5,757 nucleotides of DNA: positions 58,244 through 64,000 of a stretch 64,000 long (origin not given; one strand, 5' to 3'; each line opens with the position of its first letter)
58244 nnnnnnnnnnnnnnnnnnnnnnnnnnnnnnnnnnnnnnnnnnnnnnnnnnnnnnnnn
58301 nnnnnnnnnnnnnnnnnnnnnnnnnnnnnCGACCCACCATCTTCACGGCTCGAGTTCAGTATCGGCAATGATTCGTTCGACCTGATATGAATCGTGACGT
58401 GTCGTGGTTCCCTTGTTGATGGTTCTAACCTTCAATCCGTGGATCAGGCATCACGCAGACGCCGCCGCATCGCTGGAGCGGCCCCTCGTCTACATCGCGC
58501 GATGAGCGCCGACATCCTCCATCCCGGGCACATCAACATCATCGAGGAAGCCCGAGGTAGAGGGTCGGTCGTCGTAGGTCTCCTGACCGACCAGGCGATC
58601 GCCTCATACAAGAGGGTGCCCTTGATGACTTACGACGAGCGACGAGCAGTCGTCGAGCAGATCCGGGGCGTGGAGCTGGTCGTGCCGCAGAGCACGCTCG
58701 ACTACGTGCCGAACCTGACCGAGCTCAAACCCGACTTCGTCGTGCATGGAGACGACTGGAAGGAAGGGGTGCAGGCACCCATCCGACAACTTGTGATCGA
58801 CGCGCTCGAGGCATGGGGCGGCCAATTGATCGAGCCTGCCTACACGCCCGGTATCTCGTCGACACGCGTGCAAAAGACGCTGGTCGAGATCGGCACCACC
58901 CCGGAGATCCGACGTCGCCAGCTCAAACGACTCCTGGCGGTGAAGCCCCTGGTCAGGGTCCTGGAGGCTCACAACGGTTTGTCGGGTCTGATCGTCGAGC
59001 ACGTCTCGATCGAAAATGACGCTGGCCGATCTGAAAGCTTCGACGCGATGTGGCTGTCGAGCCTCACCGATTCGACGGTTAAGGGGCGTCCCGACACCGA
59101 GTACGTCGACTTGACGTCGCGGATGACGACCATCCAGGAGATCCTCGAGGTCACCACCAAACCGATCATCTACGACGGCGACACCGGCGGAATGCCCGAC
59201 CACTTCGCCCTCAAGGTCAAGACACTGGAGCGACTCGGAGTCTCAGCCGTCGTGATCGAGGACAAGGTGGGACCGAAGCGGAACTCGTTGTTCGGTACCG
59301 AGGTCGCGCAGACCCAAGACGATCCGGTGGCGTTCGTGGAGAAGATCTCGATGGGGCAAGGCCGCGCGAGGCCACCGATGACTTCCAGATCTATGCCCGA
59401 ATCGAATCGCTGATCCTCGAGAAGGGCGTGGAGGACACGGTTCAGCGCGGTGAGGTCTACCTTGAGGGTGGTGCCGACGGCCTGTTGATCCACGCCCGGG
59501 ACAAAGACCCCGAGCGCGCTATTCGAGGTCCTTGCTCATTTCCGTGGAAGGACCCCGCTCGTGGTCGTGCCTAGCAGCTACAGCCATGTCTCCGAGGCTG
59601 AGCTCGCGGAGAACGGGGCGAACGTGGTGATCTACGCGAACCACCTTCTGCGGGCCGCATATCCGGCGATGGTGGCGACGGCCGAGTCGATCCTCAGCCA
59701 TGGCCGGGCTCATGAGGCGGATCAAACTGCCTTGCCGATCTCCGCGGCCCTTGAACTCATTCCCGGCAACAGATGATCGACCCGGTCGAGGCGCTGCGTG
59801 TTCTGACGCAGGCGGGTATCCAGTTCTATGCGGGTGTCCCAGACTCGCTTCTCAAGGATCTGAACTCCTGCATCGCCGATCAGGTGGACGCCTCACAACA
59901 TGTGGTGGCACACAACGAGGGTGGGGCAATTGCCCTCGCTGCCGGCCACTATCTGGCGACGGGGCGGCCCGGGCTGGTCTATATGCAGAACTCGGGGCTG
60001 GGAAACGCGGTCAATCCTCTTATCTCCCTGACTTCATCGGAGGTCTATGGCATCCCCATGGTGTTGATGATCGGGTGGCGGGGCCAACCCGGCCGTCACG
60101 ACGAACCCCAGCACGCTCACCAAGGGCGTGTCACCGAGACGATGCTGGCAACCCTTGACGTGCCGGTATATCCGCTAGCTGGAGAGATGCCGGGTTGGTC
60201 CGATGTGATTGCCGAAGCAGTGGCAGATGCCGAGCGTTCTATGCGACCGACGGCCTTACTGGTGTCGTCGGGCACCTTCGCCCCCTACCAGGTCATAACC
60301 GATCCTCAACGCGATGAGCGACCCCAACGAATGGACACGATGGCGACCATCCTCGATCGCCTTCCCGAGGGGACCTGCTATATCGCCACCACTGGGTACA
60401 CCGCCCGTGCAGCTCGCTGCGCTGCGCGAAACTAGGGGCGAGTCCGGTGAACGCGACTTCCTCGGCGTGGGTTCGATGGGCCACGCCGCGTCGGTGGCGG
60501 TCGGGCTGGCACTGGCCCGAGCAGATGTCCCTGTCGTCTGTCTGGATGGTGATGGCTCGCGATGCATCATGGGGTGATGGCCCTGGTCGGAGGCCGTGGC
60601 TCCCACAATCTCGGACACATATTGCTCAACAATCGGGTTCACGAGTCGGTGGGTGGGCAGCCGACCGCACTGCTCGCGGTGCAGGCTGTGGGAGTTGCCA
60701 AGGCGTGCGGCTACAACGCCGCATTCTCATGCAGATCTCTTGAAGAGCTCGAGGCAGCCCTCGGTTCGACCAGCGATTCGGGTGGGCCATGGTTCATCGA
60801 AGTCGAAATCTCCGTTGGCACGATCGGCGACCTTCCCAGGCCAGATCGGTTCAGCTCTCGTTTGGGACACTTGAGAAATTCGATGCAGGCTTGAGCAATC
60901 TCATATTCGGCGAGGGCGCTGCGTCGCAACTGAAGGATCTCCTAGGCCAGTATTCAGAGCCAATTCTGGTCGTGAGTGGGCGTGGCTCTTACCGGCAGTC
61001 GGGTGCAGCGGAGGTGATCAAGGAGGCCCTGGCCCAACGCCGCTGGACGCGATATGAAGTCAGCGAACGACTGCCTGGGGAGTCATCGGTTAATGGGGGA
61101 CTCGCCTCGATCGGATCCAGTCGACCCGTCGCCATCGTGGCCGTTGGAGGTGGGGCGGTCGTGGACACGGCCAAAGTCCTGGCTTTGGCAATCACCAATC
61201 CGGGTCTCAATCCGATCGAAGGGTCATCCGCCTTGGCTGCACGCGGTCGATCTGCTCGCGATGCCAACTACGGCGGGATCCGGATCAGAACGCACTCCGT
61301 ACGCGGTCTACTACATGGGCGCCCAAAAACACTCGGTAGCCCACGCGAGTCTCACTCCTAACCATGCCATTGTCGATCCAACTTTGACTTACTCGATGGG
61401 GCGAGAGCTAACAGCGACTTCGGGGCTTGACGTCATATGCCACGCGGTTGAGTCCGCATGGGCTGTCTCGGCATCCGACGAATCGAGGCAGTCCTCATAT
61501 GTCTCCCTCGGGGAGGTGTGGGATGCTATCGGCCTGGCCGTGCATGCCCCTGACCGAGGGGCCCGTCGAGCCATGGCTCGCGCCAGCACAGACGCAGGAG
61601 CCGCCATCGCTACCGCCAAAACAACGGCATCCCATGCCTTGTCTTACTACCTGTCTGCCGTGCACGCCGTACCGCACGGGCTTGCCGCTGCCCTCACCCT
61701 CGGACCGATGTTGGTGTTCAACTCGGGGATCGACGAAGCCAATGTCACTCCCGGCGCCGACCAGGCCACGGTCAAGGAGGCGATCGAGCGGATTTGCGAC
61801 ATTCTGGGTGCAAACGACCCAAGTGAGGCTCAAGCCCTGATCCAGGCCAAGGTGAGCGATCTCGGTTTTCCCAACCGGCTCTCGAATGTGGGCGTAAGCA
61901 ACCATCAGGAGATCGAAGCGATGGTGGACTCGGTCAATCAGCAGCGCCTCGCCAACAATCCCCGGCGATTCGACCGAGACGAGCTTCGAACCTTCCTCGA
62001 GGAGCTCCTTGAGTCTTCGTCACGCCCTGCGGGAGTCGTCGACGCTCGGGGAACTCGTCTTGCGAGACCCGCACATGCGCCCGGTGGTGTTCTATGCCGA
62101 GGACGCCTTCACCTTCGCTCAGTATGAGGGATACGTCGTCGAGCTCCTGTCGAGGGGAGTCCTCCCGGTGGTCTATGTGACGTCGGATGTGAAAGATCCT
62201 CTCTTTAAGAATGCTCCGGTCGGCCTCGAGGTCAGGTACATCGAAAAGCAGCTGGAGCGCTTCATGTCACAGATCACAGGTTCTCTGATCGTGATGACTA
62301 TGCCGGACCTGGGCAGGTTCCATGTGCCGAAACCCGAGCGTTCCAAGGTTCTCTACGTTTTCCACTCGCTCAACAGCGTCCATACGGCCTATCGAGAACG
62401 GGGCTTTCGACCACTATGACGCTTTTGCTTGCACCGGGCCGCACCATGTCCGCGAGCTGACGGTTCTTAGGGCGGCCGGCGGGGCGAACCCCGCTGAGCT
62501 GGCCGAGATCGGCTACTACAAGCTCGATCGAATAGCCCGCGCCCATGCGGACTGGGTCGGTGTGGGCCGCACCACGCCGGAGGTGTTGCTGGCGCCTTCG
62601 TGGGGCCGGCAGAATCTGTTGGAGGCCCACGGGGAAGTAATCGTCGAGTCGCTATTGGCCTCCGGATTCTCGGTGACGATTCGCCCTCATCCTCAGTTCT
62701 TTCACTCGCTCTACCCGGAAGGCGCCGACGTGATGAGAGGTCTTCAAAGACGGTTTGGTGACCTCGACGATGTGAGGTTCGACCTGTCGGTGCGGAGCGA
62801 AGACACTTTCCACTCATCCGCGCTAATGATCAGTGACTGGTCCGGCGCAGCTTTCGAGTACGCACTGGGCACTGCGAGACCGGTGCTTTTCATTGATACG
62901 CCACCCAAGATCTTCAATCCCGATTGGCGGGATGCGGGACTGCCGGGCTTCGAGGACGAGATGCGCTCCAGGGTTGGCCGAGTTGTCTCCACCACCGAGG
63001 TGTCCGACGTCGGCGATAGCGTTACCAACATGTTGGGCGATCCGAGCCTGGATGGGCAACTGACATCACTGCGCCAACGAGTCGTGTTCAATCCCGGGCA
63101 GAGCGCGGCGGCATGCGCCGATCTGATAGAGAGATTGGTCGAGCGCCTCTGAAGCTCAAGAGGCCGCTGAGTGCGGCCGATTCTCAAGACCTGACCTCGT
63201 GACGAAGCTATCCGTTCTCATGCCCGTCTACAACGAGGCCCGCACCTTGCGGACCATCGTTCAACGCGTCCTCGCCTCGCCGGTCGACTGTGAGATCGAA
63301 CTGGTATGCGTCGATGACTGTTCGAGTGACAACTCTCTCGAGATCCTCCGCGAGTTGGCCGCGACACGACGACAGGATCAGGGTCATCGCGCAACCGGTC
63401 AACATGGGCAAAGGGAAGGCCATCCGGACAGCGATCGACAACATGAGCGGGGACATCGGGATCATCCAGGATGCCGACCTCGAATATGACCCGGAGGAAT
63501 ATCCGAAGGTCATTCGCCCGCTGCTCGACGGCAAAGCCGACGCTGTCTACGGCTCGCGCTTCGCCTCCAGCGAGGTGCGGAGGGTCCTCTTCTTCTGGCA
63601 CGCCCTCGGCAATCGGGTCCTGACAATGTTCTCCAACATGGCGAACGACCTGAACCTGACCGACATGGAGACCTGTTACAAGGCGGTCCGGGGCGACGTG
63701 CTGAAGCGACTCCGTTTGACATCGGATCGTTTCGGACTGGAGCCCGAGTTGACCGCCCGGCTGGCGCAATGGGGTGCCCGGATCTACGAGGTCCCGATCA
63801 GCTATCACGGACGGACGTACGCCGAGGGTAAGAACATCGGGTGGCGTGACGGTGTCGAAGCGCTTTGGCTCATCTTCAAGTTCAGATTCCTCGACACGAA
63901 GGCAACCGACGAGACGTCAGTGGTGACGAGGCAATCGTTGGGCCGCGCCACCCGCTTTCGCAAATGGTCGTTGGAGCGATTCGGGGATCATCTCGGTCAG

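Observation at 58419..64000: Phosphonate operon built around a cytidylyltransferase-PEP mutase fusion and a TagF-like transferase: a candidate cell-surface phosphonate decoration system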

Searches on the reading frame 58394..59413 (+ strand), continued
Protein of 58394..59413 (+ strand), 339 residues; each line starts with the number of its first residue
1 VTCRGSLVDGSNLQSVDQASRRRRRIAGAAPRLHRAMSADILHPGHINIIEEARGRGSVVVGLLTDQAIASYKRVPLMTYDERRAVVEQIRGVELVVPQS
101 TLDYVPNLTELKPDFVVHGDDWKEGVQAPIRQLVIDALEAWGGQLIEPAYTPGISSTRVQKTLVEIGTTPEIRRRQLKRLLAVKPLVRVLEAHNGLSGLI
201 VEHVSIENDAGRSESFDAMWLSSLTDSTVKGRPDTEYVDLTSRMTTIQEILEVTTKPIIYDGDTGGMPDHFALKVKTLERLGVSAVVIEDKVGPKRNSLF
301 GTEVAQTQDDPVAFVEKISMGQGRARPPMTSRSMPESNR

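Call 63: search_solved_structures(query=P0002, max_evalue=0.00001, show_alignments=3)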
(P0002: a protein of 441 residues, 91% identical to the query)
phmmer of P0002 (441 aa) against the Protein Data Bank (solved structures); distinct sequences matched with E-value up to 0.00001: 21.
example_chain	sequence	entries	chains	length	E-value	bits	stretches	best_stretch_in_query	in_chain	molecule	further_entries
5x3d_A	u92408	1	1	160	1.5e-54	188.5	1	10-147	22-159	Phosphoenolpyruvate phosphomutase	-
5unc_A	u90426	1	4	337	1.9e-39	138.8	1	156-436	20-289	PHOSPHOENOLPYRUVATE PHOSPHOMUTASE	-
1m1b_A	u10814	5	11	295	1.2e-35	126.3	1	155-415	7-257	PHOSPHOENOLPYRUVATE PHOSPHOMUTASE | PROTEIN (PHOSPHOENOLPYRUVATE MUTASE)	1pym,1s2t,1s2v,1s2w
2dua_A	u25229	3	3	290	6.2e-35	123.9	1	189-435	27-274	Phosphonopyruvate hydrolase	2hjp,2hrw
1s2u_A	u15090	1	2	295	1.2e-34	123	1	155-415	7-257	Phosphoenolpyruvate phosphomutase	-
3elb_A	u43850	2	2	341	9.9e-19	70.6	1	21-109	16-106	Ethanolamine-phosphate cytidylyltransferase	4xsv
9hra_A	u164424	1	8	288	1.5e-12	50.2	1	196-419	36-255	2-methylisocitrate lyase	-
9hgk_A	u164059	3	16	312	1.9e-12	49.9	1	196-419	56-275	2-methylisocitrate lyase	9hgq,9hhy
9hgo_A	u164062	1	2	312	4.9e-12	48.5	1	196-419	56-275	2-methylisocitrate lyase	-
9hhs_A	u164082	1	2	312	6.7e-12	48.1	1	196-419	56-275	2-methylisocitrate lyase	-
1zlp_A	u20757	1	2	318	1.6e-10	43.5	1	195-421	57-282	petal death protein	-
1xg3_A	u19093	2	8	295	2.4e-10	43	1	198-349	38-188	Probable methylisocitrate lyase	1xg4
6t4v_C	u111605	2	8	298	6.7e-10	41.5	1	197-404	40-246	2-methylisocitrate lyase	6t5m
1mum_A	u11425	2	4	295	7.4e-10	41.3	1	198-349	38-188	2-methylisocitrate lyase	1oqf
4iqd_A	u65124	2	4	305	1.1e-09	40.8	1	181-410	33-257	Carboxyvinyl-carboxyphosphonate phosphorylmutase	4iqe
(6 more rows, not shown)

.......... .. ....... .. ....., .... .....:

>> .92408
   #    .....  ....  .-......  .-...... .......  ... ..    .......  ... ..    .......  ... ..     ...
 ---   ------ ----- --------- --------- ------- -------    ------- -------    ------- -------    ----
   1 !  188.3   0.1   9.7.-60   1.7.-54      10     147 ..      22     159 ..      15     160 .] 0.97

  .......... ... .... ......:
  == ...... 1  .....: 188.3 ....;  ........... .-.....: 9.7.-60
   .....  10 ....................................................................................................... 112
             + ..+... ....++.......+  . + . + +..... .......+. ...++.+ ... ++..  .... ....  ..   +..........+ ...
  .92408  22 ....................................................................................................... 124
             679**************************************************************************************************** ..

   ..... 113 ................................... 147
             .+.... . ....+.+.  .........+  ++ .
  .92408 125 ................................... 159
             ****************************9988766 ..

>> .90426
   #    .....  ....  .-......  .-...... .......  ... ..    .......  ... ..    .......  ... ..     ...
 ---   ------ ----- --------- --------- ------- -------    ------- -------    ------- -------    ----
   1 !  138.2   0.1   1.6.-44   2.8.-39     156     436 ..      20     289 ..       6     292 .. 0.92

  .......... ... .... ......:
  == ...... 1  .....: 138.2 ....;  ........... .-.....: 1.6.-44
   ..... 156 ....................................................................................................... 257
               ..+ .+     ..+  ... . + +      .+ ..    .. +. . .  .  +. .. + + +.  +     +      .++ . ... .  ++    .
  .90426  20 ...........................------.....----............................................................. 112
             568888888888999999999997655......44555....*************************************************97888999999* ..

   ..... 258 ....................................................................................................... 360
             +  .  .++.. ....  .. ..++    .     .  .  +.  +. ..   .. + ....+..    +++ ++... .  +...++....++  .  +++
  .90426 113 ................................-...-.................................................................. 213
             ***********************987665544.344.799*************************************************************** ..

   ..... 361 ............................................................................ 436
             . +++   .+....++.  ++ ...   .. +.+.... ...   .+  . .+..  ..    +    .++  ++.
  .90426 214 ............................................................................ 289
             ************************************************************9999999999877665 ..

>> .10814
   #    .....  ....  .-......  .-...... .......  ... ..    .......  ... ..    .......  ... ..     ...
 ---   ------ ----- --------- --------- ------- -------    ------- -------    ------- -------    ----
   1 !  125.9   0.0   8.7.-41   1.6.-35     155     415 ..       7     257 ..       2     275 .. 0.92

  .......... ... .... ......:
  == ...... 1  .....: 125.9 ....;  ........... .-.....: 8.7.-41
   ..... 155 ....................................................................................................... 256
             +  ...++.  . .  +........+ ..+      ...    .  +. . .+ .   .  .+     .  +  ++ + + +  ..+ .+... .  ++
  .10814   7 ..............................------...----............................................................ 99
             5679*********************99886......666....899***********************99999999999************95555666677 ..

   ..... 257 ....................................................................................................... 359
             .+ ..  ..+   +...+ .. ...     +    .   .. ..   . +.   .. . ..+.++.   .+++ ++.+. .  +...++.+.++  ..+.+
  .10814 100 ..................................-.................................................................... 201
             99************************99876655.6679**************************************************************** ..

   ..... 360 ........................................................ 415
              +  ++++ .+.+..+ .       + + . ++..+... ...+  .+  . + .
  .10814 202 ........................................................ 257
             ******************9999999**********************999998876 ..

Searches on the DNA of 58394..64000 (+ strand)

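Call 4: search_dna_similar(query=window:58394-64000:+, collection=plasmids, mode=near)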
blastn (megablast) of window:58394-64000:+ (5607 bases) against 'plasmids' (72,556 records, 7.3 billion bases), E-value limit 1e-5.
No match.

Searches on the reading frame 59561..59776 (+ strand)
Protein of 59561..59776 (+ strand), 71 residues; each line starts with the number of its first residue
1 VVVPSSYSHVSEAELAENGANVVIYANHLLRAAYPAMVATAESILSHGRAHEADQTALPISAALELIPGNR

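Call 5: search_protein_families(library=pfam, proteins=[window:59561-59776:+], max_evalue=0.01)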
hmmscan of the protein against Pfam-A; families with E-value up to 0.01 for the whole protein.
window:59561-59776:+ (71 aa): 1 family
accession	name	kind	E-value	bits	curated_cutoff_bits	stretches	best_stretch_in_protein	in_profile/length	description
PF13714.12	PEP_mutase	-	3.2e-06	27.4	31.5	1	2-45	198-240/240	Phosphoenolpyruvate phosphomutase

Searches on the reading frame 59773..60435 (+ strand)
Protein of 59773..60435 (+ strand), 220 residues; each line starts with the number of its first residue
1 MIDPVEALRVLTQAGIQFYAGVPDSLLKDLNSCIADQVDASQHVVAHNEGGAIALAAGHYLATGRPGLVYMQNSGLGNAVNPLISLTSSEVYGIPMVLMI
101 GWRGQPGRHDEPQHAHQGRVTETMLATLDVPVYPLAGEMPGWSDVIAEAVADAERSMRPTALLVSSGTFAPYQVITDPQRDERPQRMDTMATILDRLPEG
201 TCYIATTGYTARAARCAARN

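Call 5: search_protein_families(library=pfam, proteins=[window:59773-60435:+], max_evalue=0.01)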
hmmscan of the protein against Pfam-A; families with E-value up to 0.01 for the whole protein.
window:59773-60435:+ (220 aa): 1 family
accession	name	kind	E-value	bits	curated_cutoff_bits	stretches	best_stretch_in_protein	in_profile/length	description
PF02776.23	TPP_enzyme_N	-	4.8e-15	55.8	26.8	1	8-119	8-113/119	Thiamine pyrophosphate enzyme, N-terminal TPP binding domain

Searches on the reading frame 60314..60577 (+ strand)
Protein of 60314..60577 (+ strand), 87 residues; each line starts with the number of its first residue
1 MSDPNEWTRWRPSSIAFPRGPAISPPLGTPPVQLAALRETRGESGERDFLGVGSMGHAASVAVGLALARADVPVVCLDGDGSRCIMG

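Call 5: search_protein_families(library=pfam, proteins=[window:60314-60577:+], max_evalue=0.01)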
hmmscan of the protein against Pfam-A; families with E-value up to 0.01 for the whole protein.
window:60314-60577:+ (87 aa): 1 family
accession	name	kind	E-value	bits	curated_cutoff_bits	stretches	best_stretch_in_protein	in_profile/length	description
PF02775.26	TPP_enzyme_C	-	1.9e-06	28.2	21.9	1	49-82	24-57/151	Thiamine pyrophosphate enzyme, C-terminal TPP binding domain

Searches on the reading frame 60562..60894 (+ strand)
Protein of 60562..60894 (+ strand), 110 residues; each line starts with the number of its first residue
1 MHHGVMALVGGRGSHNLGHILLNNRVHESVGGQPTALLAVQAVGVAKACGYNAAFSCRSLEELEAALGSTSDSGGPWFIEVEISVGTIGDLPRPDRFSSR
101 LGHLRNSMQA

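Call 5: search_protein_families(library=pfam, proteins=[window:60562-60894:+], max_evalue=0.01)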
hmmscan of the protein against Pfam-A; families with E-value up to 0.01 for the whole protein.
window:60562-60894:+ (110 aa): 1 family
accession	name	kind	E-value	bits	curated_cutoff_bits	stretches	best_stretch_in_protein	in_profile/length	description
PF02775.26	TPP_enzyme_C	-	0.0003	21.1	21.9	1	16-81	74-151/151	Thiamine pyrophosphate enzyme, C-terminal TPP binding domain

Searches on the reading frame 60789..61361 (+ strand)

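Call 5: search_protein_families(library=pfam, proteins=[window:60789-61361:+], max_evalue=0.01)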
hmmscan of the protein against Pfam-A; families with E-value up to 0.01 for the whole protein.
window:60789-61361:+ (190 aa): 3 families
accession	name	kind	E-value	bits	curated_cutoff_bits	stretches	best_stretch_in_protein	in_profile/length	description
PF00465.25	Fe-ADH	-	3.3e-19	69.6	31.3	1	37-144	3-111/168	Iron-containing alcohol dehydrogenase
PF13685.12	Fe-ADH_2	-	2.2e-06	28.2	28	1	40-133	2-95/149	Iron-containing alcohol dehydrogenase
PF01761.26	DHQ_synthase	-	0.0066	16.5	24.2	0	103-151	21-68/115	3-dehydroquinate synthase N-terminal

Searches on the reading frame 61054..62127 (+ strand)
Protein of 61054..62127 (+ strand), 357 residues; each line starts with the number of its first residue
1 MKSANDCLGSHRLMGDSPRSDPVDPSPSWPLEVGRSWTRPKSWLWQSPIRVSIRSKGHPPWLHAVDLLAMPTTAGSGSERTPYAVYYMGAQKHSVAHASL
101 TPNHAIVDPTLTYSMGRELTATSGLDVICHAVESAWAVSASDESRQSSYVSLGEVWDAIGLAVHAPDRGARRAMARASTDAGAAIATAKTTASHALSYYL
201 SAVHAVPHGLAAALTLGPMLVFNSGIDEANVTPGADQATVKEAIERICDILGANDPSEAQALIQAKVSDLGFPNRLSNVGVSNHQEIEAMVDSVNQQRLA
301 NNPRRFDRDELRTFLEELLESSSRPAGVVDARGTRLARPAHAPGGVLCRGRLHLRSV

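Call 5: search_protein_families(library=pfam, proteins=[window:61054-62127:+], max_evalue=0.01)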
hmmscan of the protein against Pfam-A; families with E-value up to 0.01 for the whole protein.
window:61054-62127:+ (357 aa): 2 families
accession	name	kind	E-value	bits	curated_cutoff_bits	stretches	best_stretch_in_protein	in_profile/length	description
PF25137.1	ADH_Fe_C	-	6.5e-26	91.7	27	1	120-317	1-192/194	Fe-containing alcohol dehydrogenase family, C-terminal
PF00465.25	Fe-ADH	-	2.1e-09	37.6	31.3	1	63-109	120-168/168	Iron-containing alcohol dehydrogenase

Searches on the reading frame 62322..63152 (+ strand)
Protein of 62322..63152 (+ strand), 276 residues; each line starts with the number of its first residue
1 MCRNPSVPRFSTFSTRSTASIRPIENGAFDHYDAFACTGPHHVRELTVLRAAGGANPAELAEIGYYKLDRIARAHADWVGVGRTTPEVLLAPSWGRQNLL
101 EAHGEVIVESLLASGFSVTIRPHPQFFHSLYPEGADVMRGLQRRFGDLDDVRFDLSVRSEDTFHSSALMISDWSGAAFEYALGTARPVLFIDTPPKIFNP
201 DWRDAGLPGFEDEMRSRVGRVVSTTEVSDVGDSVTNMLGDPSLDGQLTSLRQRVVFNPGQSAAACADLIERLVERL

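Call 5: search_protein_families(library=pfam, proteins=[window:62322-63152:+], max_evalue=0.01)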
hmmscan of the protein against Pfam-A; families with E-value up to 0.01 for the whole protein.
window:62322-63152:+ (276 aa): 1 family
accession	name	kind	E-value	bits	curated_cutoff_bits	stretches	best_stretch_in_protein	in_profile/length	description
PF04464.20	Glyphos_transf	-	0.0027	17.1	22.1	1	61-191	161-292/367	CDP-Glycerol:Poly(glycerophosphate) glycerophosphotransferase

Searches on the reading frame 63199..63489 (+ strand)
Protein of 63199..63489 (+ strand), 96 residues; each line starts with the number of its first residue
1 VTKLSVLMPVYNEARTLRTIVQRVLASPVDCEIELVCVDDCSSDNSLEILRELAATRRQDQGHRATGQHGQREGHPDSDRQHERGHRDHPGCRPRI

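Call 5: search_protein_families(library=pfam, proteins=[window:63199-63489:+], max_evalue=0.01)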
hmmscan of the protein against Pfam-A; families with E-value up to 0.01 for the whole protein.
window:63199-63489:+ (96 aa): 1 family
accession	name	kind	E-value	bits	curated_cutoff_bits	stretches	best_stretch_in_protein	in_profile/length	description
PF00535.33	Glycos_transf_2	-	8.5e-12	45.8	23.3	1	5-59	1-51/168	Glycosyl transferase family 2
